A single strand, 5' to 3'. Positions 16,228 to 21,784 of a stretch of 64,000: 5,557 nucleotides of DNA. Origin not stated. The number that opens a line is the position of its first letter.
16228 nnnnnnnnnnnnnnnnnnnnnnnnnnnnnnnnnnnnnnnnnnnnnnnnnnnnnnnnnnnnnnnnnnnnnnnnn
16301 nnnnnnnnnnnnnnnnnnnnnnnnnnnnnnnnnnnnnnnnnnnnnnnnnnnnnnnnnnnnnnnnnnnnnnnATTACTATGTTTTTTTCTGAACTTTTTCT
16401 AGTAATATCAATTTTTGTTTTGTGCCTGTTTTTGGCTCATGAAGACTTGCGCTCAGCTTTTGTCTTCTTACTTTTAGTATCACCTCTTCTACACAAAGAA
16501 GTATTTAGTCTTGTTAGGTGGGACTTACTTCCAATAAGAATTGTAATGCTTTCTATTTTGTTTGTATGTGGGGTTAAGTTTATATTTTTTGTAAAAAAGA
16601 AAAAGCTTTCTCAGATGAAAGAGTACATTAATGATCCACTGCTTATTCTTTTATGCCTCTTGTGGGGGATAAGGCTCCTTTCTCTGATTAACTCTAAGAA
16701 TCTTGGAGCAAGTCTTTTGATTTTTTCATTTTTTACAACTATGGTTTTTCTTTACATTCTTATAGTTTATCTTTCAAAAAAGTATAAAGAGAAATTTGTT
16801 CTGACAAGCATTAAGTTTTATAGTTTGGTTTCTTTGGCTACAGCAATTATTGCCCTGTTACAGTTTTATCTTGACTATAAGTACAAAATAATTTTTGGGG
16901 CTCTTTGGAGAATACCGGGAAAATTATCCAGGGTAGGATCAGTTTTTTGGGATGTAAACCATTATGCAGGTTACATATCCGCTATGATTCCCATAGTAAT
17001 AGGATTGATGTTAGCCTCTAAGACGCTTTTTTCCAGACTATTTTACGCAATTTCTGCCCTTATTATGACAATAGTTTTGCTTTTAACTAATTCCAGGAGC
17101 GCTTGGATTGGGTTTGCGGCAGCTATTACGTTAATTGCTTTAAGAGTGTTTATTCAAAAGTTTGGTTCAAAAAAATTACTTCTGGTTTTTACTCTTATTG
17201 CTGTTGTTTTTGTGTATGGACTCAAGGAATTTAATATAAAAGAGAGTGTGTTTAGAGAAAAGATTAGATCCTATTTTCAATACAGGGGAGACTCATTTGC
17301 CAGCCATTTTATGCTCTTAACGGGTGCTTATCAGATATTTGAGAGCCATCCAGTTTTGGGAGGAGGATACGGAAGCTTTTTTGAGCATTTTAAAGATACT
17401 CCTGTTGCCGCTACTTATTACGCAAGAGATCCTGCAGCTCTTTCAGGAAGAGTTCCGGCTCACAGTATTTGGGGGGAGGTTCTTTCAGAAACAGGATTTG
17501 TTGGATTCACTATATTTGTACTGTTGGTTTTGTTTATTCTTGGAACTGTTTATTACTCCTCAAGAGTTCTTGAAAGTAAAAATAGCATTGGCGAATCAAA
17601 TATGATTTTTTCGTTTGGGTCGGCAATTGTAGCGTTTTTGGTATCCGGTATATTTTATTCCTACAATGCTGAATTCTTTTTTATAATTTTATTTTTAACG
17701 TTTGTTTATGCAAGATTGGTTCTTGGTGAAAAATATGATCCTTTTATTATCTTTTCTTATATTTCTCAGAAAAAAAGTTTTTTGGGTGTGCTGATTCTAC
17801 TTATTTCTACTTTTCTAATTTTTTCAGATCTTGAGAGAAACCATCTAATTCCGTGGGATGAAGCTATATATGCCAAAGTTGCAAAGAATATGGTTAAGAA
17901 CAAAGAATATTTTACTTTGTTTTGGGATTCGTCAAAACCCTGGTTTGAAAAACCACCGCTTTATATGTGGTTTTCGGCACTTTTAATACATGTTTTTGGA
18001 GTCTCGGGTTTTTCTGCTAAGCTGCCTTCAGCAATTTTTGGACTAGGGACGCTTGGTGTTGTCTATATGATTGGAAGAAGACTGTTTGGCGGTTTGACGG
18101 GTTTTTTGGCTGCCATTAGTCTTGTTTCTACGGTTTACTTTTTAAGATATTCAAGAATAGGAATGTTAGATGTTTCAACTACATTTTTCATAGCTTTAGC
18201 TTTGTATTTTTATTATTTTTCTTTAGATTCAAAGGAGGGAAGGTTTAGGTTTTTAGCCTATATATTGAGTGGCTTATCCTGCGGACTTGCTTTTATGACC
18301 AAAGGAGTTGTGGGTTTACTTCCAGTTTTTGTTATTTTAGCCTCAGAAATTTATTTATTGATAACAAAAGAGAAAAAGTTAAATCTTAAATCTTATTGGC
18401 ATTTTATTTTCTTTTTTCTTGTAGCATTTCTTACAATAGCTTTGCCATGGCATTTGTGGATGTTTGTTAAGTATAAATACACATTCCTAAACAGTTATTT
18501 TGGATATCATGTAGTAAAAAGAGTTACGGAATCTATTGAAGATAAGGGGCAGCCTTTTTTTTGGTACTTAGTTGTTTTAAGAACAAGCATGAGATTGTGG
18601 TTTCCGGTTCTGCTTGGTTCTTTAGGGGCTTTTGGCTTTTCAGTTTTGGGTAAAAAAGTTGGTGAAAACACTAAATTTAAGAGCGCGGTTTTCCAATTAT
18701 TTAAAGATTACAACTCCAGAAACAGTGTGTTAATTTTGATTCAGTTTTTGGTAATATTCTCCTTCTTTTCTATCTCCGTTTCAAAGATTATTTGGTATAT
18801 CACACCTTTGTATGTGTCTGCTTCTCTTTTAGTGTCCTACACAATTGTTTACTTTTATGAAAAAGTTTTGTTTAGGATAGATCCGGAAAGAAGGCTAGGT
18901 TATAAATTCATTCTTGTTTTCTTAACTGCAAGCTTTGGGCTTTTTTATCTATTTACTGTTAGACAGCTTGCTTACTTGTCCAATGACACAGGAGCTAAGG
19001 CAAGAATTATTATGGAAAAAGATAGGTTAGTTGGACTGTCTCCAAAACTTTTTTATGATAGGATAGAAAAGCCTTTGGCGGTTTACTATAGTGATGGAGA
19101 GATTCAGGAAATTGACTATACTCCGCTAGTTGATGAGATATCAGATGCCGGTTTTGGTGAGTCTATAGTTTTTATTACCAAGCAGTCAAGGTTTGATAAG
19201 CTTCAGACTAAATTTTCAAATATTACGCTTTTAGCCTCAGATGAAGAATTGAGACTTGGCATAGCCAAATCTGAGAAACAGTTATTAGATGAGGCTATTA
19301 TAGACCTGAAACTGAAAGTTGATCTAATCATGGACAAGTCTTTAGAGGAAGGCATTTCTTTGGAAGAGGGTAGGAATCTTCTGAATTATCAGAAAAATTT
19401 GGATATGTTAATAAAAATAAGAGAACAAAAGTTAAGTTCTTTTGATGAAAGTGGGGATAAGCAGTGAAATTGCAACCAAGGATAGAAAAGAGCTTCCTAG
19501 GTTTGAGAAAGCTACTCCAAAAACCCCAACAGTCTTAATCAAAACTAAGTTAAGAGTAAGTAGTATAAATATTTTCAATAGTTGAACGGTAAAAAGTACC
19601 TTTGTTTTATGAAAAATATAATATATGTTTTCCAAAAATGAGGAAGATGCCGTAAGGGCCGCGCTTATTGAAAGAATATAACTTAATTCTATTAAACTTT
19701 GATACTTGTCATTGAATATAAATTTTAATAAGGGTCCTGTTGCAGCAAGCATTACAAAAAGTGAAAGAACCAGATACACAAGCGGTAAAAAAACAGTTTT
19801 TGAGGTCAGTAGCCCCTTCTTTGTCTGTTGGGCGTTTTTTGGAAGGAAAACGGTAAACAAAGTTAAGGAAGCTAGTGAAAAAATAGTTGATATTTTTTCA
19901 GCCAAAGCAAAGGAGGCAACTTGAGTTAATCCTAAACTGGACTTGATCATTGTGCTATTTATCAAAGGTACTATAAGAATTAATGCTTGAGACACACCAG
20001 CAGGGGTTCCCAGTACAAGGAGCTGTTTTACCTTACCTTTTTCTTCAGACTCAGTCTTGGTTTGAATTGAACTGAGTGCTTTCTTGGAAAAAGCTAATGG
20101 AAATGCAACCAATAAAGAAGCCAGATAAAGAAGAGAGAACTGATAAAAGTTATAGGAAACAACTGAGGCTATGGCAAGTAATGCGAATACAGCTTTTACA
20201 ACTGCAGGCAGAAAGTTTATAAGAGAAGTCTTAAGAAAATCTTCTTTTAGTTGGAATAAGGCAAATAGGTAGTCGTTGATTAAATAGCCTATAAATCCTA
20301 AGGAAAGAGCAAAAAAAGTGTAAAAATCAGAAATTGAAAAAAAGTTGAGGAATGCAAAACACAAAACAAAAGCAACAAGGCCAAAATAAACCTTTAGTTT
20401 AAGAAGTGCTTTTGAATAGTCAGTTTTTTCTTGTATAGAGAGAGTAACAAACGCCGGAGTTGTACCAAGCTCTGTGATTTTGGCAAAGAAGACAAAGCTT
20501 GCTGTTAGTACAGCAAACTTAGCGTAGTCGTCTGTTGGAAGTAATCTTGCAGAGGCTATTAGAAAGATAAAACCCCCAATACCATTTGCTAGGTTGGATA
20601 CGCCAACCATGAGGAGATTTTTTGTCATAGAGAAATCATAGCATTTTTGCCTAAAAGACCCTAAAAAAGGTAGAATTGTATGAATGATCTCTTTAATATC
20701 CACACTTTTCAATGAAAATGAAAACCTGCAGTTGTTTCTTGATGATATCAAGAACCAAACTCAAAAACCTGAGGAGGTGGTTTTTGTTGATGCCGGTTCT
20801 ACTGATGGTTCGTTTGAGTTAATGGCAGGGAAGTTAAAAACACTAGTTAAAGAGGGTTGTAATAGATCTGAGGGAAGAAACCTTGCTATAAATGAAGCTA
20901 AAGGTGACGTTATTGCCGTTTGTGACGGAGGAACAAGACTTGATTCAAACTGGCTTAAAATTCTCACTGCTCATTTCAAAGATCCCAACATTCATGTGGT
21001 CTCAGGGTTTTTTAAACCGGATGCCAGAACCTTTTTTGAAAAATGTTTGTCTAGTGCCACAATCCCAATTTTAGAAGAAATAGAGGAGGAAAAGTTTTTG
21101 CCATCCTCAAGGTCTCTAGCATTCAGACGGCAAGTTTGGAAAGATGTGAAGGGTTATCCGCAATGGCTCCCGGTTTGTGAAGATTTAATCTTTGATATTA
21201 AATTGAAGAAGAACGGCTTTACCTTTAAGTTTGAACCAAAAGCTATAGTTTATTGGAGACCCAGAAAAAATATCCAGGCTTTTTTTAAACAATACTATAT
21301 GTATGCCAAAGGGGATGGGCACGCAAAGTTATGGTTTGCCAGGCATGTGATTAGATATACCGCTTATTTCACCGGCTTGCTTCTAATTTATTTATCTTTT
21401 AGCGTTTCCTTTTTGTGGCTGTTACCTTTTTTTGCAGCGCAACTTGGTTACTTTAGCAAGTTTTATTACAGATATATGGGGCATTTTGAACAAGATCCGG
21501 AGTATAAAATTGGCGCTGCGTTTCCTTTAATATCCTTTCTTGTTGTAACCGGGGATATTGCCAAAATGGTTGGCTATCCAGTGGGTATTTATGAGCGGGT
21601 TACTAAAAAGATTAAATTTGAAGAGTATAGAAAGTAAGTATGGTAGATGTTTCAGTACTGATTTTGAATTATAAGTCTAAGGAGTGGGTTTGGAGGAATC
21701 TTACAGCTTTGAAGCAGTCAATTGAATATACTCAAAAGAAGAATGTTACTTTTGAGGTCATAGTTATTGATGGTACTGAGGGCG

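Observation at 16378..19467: Single 1029 aa polypeptide fusing an O-antigen-ligase/Wzy-like domain to a PMT/ArnT-like GT-C glycosyltransferase plus a coiled-coil tail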

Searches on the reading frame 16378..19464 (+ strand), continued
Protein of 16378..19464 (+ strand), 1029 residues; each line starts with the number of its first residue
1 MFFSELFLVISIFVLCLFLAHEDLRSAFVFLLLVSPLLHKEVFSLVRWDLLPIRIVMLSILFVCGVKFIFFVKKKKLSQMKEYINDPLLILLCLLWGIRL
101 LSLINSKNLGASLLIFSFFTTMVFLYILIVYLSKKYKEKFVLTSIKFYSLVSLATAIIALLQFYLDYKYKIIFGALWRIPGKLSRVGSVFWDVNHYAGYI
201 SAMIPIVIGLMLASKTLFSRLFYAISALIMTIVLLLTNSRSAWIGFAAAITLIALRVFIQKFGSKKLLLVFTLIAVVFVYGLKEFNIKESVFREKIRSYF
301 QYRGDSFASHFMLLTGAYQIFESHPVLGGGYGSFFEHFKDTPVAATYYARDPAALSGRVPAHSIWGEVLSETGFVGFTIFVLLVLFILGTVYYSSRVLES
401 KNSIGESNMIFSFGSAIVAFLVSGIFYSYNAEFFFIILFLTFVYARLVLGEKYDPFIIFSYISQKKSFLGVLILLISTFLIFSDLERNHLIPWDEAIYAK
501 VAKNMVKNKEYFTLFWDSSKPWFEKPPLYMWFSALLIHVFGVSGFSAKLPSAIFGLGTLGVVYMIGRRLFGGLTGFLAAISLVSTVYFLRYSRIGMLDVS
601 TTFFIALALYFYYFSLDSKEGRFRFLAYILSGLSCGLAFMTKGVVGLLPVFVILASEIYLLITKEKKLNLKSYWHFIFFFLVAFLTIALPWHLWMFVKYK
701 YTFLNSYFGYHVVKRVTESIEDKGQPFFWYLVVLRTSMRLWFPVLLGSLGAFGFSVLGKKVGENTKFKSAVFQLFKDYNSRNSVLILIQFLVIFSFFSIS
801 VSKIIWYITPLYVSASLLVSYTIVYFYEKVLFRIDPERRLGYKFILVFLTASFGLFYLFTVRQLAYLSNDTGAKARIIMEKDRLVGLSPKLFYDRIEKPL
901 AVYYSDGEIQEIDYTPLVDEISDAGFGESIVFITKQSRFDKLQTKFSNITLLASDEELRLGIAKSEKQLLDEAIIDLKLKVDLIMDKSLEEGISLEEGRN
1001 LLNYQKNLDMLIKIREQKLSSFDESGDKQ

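Call 111: find_encoding_contigs(protein=P0351, flank=6000, max_places=1)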
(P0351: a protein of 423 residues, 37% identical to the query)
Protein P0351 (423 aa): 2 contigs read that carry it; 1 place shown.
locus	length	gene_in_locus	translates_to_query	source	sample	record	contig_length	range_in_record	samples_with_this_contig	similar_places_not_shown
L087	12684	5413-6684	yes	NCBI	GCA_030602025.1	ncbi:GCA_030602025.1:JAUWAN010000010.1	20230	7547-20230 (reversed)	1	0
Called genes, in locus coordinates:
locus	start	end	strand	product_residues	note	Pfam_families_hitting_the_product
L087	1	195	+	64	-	?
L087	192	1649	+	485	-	PF09852:DUF2079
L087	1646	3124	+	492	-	PF13231:PMT_2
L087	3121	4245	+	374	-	PF13439:Glyco_transf_4, PF13579:Glyco_trans_4_4, PF20706:GT4-conflict, PF00534:Glycos_transf_1, PF13692:Glyco_trans_1_4, PF13524:Glyco_trans_1_2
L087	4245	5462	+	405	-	PF13439:Glyco_transf_4, PF00534:Glycos_transf_1, PF13692:Glyco_trans_1_4, PF13524:Glyco_trans_1_2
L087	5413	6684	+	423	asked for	PF04932:Wzy_C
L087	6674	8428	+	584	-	-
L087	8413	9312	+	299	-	PF00535:Glycos_transf_2, PF13641:Glyco_tranf_2_3, PF13632:Glyco_trans_2_3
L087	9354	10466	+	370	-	PF13439:Glyco_transf_4 (weak), PF13579:Glyco_trans_4_4 (faint), PF00534:Glycos_transf_1, PF20706:GT4-conflict, PF13692:Glyco_trans_1_4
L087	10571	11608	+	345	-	PF13439:Glyco_transf_4, PF20706:GT4-conflict, PF00534:Glycos_transf_1, PF13692:Glyco_trans_1_4, PF13524:Glyco_trans_1_2 (weak)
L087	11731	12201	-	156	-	-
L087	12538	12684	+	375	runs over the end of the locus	PF13439:Glyco_transf_4, PF00534:Glycos_transf_1, PF13692:Glyco_trans_1_4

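Call 112: find_encoding_contigs(protein=P0355, flank=6000, max_places=1)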
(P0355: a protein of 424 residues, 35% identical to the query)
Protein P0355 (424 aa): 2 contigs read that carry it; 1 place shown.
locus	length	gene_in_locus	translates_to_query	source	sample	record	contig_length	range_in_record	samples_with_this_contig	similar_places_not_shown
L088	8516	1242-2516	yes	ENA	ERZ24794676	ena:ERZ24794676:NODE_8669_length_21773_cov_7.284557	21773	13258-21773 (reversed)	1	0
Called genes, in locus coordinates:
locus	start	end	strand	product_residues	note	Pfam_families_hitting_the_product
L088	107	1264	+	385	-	PF13439:Glyco_transf_4, PF00534:Glycos_transf_1, PF13692:Glyco_trans_1_4, PF13524:Glyco_trans_1_2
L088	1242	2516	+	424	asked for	PF04932:Wzy_C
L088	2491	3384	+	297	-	PF00535:Glycos_transf_2, PF13641:Glyco_tranf_2_3, PF13712:Glyco_tranf_2_5 (faint), PF13632:Glyco_trans_2_3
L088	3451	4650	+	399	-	PF13439:Glyco_transf_4 (weak), PF13524:Glyco_trans_1_2 (faint), PF13579:Glyco_trans_4_4 (faint), PF00534:Glycos_transf_1, PF13692:Glyco_trans_1_4, PF20706:GT4-conflict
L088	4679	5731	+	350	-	PF13439:Glyco_transf_4 (weak), PF20706:GT4-conflict, PF00534:Glycos_transf_1, PF13692:Glyco_trans_1_4, PF13524:Glyco_trans_1_2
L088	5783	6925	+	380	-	PF13439:Glyco_transf_4 (weak), PF00534:Glycos_transf_1, PF13692:Glyco_trans_1_4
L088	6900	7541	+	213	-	PF02397:Bac_transf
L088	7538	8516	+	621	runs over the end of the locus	PF13196:DUF4012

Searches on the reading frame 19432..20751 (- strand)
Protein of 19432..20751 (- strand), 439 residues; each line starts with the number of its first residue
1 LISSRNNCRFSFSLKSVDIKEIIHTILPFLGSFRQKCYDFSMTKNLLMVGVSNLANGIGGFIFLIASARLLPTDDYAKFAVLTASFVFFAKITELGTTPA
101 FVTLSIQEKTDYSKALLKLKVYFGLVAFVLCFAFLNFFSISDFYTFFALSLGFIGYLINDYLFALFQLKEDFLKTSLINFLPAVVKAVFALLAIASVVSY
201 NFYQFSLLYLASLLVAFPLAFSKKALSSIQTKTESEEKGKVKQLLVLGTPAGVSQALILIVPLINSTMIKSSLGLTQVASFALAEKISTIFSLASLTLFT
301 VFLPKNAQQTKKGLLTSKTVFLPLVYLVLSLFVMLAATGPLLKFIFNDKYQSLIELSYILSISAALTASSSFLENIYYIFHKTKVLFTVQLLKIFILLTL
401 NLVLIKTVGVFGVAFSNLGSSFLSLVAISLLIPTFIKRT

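Call 9: search_protein_families(library=pfam, proteins=[window:19432-20751:-], max_evalue=0.001)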
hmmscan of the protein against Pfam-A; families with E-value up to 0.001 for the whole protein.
window:19432-20751:- (439 aa): 1 family
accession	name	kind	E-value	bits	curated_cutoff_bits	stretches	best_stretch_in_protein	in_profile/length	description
PF01943.22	Polysacc_synt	-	1.5e-13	51.3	28.2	1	43-304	2-268/274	Polysaccharide biosynthesis protein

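Call 23: search_protein_families(library=ncbifam, proteins=[window:19432-20751:-], max_evalue=0.1)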
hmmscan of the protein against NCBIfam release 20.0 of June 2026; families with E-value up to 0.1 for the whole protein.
window:19432-20751:- (439 aa): 0 families

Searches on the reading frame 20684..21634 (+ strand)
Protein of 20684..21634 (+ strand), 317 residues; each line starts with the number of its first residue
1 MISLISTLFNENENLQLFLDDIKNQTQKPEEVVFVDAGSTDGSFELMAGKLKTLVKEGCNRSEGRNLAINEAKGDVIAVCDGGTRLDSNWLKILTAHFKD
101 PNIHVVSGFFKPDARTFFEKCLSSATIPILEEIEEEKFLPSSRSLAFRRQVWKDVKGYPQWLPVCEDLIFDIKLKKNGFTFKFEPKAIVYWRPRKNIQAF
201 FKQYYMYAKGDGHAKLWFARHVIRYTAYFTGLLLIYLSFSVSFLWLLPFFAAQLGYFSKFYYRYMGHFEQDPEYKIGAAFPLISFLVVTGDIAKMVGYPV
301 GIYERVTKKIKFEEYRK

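Call 9: search_protein_families(library=pfam, proteins=[window:20684-21634:+], max_evalue=0.001)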
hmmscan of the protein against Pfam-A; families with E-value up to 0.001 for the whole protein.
window:20684-21634:+ (317 aa): 4 families
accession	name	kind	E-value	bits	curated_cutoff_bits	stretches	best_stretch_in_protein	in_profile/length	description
PF00535.33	Glycos_transf_2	-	5.5e-14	52.9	23.3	1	3-113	1-119/168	Glycosyl transferase family 2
PF13632.12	Glyco_trans_2_3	-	1.9e-09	38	27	1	77-251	2-182/198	Glycosyl transferase family group 2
PF13641.12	Glyco_tranf_2_3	-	8.5e-07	29.6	27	1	11-203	12-223/230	Glycosyltransferase like family 2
PF13506.12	Glyco_transf_21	-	0.00092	19.2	21.7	0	69-208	26-173/174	Glycosyl transferase family 21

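Call 23: search_protein_families(library=ncbifam, proteins=[window:20684-21634:+], max_evalue=0.1)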
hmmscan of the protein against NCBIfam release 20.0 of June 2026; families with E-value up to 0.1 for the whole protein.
window:20684-21634:+ (317 aa): 14 families
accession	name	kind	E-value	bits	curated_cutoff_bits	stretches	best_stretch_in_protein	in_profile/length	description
TIGR03965.1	mycofact_glyco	equivalog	1.7e-18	66.7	280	1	11-221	85-307/467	mycofactocin biosynthesis glycosyltransferase MftF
NF041875.1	EPS_EpsD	equivalog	2e-16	60.3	370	1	5-213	4-229/325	exopolysaccharide biosynthesis glycosyltransferase EpsD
TIGR04283.1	glyco_like_mftF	equivalog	1.9e-15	57.1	182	1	2-188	1-182/221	TIGR04283 family arsenosugar biosynthesis glycosyltransferase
TIGR03937.1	PgaC_IcaA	equivalog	2e-13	50.1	422.3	2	1-108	46-161/407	poly-beta-1,6-N-acetyl-D-glucosamine synthase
NF007482.0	PRK10073.1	equivalog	1.5e-08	34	423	1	2-88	8-100/334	glycosyltransferase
NF038302.1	EPS_HpsE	equivalog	0.00018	20.6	300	1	7-154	8-177/307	hormogonium polysaccharide biosynthesis glycosyltransferase HpsE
NF038299.1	EPS_HpsN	equivalog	0.00066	18.7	425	1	2-108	3-117/317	hormogonium polysaccharide biosynthesis glycosyltransferase HpsN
NF041394.1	GtaseAglG_Halo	equivalog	0.0014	18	440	1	14-114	17-123/304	glucosyl-dolichyl phosphate glucuronosyltransferase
NF047683.1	TeichurnBiosyTuaG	equivalog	0.0015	18.2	400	1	2-85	8-98/252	teichuronic acid biosynthesis protein TuaG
NF047588.1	GlcsyltransPgfSStrep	equivalog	0.0044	16.3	500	1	2-107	3-118/308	glycosyltransferase PgfS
NF053739.1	GlytfEpsEBac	equivalog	0.021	13.8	450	1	2-82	3-91/265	glycosyltransferase EpsE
NF045692.1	OglycostaseCruG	equivalog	0.022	13.7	600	0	2-47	43-88/386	2'-O-glycosyltransferase CruG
NF041391.1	DPhHxTase_Halo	equivalog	0.031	13.3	375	1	9-58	4-52/213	dolichyl-phosphate hexose transferase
TIGR03472.1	HpnI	equivalog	0.031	13.1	310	1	69-127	122-180/373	bacteriohopanetetrol glucosamine biosynthesis glycosyltransferase HpnI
